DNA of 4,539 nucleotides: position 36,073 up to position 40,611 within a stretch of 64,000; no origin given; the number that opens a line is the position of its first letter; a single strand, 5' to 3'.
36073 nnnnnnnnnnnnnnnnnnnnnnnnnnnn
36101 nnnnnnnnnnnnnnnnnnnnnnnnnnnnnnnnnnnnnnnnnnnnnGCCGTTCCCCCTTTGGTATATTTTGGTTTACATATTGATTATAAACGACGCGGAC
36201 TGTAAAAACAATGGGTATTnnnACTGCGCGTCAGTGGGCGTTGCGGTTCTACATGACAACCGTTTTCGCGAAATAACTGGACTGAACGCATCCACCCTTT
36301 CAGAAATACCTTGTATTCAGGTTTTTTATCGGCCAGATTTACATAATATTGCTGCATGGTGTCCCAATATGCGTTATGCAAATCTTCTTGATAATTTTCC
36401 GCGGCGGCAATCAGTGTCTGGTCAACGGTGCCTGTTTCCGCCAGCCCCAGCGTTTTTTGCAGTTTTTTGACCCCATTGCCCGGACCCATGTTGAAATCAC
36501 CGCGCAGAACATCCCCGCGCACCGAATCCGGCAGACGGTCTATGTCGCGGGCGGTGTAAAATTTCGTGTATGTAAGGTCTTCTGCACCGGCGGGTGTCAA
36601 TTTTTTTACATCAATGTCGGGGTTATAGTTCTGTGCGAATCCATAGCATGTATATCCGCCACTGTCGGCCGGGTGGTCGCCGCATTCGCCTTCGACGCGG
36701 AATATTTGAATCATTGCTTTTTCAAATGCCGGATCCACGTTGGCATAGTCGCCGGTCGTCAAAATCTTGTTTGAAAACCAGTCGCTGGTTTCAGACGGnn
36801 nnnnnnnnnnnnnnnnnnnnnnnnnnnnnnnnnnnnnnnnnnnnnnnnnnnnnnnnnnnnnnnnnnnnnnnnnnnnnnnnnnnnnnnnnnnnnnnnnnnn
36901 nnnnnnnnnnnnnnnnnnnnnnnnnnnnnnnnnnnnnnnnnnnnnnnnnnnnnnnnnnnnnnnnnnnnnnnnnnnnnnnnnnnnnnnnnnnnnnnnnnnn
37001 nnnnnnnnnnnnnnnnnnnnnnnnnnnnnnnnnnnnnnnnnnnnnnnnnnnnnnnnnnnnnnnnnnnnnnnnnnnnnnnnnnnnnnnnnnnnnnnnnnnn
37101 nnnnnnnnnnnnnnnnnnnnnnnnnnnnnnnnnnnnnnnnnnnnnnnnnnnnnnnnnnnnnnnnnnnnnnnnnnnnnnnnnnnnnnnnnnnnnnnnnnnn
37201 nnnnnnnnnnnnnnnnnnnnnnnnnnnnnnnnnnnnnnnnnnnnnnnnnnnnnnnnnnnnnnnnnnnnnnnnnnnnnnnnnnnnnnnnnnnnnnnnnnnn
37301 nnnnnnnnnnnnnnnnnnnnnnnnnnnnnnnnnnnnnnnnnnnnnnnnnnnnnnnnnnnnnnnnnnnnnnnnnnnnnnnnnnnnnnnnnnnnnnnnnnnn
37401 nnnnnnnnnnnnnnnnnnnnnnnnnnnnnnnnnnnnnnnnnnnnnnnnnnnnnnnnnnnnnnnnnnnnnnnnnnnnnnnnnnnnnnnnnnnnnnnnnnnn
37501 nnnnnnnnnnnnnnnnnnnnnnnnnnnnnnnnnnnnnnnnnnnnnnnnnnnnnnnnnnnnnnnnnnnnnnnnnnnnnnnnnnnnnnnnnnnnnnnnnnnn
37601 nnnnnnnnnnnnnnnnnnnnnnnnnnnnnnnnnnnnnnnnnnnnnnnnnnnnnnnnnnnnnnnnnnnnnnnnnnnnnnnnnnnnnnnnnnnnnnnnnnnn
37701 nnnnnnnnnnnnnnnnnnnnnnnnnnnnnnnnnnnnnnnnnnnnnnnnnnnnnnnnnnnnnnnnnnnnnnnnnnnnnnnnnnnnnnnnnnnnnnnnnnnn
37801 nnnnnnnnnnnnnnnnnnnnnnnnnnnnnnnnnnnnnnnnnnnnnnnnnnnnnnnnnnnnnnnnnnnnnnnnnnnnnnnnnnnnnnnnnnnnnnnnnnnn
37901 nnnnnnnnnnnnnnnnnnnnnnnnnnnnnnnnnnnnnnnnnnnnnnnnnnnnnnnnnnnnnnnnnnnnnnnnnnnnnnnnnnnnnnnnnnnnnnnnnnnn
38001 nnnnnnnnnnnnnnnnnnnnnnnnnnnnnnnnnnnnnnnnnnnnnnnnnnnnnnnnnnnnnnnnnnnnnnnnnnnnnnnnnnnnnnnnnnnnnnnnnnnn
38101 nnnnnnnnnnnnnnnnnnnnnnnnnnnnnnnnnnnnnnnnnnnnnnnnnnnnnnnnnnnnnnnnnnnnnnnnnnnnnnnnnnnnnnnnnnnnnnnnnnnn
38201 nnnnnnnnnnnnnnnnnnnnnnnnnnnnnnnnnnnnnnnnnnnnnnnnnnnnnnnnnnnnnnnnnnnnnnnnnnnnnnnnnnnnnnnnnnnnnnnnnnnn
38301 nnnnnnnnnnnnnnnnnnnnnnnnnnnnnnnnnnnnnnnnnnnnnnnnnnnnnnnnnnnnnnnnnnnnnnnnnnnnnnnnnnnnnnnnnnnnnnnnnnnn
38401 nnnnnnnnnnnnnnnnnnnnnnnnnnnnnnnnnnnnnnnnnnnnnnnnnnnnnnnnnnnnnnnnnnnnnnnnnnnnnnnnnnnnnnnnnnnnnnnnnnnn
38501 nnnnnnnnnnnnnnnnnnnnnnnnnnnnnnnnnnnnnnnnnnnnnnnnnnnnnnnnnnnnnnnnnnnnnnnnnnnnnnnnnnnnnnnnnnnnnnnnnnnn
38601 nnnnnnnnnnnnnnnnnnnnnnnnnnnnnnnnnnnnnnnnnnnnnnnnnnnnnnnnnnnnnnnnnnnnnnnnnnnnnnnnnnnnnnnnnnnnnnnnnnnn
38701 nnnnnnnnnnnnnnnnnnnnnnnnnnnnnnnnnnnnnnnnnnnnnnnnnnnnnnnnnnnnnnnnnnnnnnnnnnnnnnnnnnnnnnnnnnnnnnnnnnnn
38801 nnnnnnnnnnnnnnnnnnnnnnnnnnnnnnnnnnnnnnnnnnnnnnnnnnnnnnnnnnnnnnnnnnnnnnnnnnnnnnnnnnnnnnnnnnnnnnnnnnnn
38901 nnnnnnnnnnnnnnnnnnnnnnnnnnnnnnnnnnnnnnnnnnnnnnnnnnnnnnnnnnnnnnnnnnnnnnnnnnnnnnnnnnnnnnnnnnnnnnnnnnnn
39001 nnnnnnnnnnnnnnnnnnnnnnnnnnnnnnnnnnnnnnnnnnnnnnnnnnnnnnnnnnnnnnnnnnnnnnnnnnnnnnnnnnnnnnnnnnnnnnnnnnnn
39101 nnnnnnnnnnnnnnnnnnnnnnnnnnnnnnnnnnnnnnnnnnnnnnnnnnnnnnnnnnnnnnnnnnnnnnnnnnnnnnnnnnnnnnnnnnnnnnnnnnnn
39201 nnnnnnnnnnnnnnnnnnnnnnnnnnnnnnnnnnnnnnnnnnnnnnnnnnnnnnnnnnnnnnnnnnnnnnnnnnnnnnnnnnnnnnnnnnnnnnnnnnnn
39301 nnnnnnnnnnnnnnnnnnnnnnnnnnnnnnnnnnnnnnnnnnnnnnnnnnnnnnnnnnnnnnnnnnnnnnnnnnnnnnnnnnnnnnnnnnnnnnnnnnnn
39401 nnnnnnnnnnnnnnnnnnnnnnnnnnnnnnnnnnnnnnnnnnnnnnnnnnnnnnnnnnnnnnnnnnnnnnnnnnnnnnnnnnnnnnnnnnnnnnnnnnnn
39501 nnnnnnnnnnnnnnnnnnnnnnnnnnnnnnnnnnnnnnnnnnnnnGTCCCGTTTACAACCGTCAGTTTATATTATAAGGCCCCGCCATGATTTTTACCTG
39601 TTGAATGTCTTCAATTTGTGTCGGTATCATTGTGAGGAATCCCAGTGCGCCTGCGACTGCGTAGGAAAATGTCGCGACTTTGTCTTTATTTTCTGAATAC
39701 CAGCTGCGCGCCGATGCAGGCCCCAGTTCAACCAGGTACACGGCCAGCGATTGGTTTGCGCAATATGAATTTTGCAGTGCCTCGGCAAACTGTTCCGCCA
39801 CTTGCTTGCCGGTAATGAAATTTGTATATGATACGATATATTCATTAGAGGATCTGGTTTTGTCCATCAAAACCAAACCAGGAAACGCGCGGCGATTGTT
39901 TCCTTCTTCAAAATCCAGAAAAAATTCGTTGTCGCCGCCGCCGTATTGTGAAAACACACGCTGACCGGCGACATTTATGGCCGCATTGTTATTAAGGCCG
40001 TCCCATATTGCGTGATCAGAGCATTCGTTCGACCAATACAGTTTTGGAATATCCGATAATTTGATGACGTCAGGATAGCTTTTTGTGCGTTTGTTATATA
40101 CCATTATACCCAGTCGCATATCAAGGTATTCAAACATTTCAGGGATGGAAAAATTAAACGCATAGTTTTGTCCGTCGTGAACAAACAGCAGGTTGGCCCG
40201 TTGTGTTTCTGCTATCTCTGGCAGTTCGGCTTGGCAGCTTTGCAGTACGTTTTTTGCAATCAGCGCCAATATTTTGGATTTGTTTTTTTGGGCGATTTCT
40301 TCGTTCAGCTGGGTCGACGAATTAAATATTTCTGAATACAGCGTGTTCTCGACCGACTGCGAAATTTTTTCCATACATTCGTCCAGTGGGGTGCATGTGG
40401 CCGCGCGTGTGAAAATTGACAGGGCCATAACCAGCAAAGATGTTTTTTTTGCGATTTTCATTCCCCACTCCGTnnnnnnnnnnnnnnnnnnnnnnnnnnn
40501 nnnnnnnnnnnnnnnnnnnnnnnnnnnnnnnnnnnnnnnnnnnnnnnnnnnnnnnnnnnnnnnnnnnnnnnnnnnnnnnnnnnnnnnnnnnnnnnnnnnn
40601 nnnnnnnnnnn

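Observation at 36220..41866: Five-gene operon: prepilin peptidase, three unknown secreted proteins and a modular GH108-like muramidase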

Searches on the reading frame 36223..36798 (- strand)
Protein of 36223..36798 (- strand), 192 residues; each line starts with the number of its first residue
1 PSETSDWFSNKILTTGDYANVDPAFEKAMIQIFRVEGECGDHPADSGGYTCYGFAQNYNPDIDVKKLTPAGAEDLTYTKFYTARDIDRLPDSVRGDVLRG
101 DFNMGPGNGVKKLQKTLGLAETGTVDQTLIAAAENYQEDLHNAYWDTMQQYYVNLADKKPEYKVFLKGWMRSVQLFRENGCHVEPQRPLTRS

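Call 90: search_solved_structures(query=window:36223-36798:-, max_evalue=0.01, show_alignments=2)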
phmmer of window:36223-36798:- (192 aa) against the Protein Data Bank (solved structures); distinct sequences matched with E-value up to 0.01: 4.
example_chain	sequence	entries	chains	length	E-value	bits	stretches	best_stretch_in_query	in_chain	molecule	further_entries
7dnp_A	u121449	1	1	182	7.7e-09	38.8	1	24-177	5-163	Secretion activator protein, hypothetical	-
2is5_A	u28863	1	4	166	1.7e-06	31.2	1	24-173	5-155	Hypothetical protein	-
2ikb_A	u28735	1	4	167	2.4e-06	30.7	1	25-173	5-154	Hypothetical protein NMB1012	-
6v3z_A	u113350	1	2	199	0.00017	24.6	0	30-121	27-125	Sen1395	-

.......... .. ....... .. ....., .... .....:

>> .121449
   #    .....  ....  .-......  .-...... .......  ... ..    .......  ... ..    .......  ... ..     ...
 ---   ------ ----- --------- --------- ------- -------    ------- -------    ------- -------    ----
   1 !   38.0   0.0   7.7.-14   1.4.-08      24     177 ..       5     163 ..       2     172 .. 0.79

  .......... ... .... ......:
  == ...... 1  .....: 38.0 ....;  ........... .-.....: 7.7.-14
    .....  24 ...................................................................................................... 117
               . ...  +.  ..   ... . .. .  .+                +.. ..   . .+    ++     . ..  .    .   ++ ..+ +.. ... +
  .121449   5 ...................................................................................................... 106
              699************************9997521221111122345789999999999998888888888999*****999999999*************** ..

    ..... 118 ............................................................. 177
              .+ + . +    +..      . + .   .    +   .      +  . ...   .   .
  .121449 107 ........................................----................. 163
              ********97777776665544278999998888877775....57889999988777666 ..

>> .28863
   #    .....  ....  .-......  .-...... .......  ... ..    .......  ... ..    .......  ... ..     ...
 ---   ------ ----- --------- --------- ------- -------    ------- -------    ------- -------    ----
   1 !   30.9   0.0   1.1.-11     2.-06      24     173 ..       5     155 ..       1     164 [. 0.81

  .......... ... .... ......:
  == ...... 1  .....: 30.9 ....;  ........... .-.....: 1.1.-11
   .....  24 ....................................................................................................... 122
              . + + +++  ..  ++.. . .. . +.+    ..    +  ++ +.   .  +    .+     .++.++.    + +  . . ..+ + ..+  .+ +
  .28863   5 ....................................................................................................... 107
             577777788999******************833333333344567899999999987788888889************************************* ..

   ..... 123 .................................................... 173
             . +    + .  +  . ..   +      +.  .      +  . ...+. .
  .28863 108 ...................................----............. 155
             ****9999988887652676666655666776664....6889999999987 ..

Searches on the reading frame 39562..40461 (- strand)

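Call 3: search_protein_families(library=pfam, proteins=[window:39562-40461:-], max_evalue=0.1)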
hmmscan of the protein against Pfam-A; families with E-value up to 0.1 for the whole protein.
window:39562-40461:- (299 aa): 0 families

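Call 28: search_protein_families(library=ncbifam, proteins=[window:39562-40461:-], max_evalue=0.1)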
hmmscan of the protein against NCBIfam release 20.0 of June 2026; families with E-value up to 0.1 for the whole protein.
window:39562-40461:- (299 aa): 0 families

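Call 74: search_protein_families(library=pfam, alignment_id=A4, max_evalue=0.01)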
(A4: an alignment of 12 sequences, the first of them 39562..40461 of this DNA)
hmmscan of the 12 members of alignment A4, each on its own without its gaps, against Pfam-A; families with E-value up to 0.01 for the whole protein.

A. member 1, window:39562-40461:- (299 aa): 0 families

B. families by the number of members that match (of 12 scanned): 1 family
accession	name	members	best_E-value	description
PF08694.16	UFC1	1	0.0097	Ubiquitin-fold modifier-conjugating enzyme 1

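Call 81: search_protein_families(library=phrogs, proteins=[window:39562-40461:-], max_evalue=0.01)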
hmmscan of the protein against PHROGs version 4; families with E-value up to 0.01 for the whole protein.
window:39562-40461:- (299 aa): 0 families
